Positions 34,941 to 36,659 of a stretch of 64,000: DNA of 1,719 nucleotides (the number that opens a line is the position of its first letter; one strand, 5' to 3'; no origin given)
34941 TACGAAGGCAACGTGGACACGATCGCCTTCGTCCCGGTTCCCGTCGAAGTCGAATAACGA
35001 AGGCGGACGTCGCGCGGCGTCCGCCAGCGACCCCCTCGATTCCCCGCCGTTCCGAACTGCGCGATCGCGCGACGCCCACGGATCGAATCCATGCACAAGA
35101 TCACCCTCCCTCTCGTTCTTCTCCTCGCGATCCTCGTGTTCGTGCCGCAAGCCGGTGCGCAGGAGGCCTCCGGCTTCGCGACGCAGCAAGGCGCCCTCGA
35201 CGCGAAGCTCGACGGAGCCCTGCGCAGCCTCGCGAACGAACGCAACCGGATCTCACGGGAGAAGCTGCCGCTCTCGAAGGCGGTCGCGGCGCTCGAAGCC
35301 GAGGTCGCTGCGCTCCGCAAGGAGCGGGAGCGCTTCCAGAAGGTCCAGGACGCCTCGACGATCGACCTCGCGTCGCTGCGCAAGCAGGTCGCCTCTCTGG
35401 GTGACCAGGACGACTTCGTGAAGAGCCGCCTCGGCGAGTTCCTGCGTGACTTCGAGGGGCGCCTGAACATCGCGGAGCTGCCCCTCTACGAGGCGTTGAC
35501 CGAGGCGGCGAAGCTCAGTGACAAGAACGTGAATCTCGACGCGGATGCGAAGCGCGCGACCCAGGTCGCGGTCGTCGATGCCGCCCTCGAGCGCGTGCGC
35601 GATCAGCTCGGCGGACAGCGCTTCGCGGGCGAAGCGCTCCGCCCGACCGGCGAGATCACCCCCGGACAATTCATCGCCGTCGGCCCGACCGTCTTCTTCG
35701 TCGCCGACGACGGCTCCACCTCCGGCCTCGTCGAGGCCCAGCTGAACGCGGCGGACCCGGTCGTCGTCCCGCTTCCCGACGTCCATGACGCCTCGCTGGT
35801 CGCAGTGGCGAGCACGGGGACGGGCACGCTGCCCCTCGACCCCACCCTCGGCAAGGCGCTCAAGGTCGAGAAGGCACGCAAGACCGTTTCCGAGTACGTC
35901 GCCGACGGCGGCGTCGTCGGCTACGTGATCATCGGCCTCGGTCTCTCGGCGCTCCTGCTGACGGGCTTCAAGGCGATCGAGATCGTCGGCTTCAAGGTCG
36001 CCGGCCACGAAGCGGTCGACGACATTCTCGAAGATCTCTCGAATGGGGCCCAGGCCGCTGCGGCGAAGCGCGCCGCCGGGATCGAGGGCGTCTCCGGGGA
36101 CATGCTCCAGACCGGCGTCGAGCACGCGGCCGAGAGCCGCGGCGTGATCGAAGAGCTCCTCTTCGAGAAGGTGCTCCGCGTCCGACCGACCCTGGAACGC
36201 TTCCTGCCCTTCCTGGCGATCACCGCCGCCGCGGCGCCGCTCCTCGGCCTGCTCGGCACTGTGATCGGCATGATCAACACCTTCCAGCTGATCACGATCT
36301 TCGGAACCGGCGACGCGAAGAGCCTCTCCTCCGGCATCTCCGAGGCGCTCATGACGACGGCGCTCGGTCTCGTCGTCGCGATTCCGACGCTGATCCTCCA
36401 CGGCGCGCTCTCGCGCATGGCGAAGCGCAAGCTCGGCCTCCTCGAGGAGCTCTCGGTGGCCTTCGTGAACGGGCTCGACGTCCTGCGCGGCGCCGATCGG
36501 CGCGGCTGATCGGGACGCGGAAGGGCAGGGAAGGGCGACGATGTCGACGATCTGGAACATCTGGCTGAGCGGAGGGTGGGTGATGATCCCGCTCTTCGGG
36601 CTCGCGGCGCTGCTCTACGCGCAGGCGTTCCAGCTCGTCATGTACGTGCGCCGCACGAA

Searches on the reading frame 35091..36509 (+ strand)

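Call 44: search_protein_families(library=ncbifam, proteins=[window:35091-36509:+], max_evalue=0.001)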
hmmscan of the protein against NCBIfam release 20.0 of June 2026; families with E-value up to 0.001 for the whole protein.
window:35091-36509:+ (472 aa): 6 families
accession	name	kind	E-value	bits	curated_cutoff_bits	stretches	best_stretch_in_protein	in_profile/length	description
TIGR02796.1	tolQ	equivalog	2.2e-19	70.1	221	1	361-459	112-211/216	protein TolQ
TIGR02805.1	exbB2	equivalog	2.3e-15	56.9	135.35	1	363-443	46-126/138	TonB-system energizer ExbB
TIGR02797.1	exbB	equivalog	1.9e-14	54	206.2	1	269-455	6-202/211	tonB-system energizer ExbB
NF007722.0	PRK10414.1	equivalog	7.4e-12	45.3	402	1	362-443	120-201/244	tol-pal system-associated acyl-CoA thioesterase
NF008066.0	PRK10801.1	equivalog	2.7e-10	40.1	403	1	366-442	121-197/230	Tol-Pal system protein TolQ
NF005997.1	PRK08124.1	equivalog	0.00076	18.5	340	0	331-429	101-196/259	flagellar motor stator protein MotA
